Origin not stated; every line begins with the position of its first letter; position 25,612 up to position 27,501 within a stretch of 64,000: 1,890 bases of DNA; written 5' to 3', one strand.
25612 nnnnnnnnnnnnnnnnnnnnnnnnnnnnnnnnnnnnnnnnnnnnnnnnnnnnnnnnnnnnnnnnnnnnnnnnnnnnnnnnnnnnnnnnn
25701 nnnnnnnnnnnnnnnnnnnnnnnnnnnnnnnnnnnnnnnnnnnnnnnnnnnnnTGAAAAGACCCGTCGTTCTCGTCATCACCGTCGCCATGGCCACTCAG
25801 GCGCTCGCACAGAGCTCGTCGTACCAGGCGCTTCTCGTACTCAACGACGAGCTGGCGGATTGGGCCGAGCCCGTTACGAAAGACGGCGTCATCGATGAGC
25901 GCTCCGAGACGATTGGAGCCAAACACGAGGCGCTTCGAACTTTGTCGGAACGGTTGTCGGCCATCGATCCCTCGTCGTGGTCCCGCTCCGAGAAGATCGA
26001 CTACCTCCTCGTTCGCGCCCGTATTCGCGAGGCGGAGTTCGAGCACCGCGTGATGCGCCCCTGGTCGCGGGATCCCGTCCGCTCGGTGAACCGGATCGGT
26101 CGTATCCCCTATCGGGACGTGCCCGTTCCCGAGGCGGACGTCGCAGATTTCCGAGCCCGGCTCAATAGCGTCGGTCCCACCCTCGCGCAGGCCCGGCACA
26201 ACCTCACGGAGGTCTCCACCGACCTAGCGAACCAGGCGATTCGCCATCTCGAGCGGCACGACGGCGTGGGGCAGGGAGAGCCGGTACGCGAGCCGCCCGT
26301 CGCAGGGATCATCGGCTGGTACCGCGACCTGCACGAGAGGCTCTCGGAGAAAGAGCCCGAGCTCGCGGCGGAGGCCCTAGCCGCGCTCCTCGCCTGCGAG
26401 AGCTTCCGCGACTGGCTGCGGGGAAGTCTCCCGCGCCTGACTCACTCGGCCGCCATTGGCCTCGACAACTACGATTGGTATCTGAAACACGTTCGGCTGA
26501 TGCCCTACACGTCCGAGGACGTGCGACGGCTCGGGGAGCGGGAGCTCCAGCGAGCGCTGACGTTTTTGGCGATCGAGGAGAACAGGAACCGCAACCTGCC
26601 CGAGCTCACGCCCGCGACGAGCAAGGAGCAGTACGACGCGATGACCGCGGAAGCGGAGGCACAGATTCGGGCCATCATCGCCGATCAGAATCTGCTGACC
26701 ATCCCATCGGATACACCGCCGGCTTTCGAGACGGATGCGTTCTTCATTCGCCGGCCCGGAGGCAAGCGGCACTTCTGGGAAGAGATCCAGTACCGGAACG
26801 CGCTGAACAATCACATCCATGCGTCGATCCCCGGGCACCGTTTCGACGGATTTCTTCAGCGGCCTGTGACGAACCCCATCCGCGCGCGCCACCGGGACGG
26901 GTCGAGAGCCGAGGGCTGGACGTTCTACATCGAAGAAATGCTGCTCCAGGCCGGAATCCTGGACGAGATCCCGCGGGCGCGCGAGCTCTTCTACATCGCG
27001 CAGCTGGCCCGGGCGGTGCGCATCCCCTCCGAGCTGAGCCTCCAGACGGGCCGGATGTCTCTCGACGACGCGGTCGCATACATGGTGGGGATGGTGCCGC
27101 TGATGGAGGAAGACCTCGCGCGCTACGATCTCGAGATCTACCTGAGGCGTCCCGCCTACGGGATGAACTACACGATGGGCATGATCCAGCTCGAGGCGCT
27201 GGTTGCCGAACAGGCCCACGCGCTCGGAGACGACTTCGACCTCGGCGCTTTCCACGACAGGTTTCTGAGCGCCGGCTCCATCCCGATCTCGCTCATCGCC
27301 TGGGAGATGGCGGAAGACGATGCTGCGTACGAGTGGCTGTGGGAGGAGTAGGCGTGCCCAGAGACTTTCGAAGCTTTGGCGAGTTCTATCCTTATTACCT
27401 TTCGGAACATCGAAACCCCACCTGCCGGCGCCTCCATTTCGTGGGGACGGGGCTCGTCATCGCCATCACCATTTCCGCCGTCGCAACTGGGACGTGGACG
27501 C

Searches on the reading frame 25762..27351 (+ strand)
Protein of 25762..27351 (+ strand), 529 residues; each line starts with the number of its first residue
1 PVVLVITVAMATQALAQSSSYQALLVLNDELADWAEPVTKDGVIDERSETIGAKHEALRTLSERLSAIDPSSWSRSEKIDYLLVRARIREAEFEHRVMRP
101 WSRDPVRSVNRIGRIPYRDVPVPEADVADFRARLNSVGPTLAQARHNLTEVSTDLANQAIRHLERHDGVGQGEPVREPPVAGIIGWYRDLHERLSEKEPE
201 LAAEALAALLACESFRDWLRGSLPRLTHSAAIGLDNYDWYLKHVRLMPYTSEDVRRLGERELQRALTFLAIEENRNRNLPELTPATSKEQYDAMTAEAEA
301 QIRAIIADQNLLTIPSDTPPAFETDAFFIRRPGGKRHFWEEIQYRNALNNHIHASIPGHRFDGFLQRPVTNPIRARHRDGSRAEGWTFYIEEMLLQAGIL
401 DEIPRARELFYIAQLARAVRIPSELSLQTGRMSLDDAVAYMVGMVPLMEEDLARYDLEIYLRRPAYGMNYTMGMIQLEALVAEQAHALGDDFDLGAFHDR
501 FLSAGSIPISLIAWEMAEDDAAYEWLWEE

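Call 41: search_protein_families(library=pfam, proteins=[window:25762-27351:+], max_evalue=0.001)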
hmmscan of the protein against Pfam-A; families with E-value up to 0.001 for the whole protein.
window:25762-27351:+ (529 aa): 1 family
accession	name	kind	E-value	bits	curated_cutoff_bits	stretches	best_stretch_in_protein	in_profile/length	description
PF05960.17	DUF885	-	1.6e-39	137.4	32.4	1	47-514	19-530/532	Bacterial protein of unknown function (DUF885)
